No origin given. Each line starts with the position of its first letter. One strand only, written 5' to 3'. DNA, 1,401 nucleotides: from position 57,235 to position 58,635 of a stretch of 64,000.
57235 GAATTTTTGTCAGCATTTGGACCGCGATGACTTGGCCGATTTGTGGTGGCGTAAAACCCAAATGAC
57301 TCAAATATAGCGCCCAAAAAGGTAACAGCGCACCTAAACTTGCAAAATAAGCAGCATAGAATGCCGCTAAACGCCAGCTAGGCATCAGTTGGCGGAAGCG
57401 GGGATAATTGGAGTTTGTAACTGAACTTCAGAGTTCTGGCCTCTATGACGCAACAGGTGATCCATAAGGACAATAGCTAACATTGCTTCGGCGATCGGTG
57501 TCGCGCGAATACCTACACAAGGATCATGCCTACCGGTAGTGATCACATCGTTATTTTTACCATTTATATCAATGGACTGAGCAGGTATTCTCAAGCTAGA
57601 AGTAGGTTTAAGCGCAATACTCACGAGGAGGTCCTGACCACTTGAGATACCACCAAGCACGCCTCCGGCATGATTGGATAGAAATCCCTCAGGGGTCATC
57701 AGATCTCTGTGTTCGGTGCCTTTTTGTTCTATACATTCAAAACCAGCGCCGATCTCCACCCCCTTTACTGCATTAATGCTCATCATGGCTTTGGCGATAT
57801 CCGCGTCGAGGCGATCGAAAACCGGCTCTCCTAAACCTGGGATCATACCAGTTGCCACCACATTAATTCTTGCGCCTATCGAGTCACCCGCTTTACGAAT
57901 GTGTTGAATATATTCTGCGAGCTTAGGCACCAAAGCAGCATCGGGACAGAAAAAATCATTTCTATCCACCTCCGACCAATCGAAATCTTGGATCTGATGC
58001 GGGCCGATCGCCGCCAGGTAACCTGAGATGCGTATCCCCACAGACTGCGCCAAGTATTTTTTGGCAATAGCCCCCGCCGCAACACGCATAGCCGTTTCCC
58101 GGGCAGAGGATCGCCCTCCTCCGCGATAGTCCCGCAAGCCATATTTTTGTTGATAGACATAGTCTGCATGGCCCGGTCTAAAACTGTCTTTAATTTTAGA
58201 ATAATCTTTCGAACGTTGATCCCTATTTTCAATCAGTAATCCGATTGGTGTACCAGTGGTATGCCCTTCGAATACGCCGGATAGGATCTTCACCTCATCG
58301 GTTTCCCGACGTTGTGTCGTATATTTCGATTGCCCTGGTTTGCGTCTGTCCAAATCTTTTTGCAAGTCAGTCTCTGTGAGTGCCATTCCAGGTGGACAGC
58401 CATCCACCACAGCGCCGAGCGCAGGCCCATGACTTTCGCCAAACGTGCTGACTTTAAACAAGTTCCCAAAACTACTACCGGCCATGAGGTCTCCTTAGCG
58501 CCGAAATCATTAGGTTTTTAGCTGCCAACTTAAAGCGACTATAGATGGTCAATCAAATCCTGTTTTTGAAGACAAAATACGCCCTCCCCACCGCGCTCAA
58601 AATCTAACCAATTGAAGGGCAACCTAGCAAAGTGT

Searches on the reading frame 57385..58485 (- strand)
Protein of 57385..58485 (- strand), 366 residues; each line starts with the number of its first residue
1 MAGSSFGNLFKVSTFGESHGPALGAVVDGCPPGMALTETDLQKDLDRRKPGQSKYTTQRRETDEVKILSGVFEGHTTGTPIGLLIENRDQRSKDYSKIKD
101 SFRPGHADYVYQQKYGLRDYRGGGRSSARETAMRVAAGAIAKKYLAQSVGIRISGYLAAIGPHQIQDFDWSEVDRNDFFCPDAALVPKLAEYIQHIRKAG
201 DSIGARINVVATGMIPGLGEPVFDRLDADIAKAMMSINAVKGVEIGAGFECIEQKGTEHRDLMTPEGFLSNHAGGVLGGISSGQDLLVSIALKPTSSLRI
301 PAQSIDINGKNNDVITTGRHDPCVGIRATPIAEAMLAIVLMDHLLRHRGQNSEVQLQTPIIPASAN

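Call 61: find_homologous_proteins(query=window:57385-58485:-, max_evalue=1e-50)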
Query window:57385-58485:- (366 aa): 8000 proteins with E <= 1e-50 among 8000 candidates; the best 120 are listed.
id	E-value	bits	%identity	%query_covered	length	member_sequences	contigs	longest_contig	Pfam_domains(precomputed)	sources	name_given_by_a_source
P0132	1.1e-241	819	99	100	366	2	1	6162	PF01264.27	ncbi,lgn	-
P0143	4.4e-220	748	90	100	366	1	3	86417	PF01264.27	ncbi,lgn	-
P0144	4.8e-189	646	77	99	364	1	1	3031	PF01264.27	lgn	-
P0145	9.4e-189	645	76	100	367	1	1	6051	PF01264.27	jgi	jgi:chorismate synthase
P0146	1.1e-188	645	77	99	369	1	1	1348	PF01264.27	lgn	-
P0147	1.8e-188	644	77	100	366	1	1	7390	PF01264.27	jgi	jgi:chorismate synthase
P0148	2.1e-188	644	76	99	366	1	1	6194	PF01264.27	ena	-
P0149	1.2e-187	641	76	100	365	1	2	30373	PF01264.27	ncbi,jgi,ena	-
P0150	1.3e-187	641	76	100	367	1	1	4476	PF01264.27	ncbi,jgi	-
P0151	1.5e-187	641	76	100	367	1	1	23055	PF01264.27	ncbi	-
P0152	1.5e-187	641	76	99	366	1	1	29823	PF01264.27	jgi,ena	-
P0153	1.5e-187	641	77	99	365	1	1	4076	PF01264.27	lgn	-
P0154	1.9e-187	641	77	99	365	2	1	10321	PF01264.27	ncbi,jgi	-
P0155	2.0e-187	640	77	99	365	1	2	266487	PF01264.27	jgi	-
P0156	2.1e-187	640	77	99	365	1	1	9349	PF01264.27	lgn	-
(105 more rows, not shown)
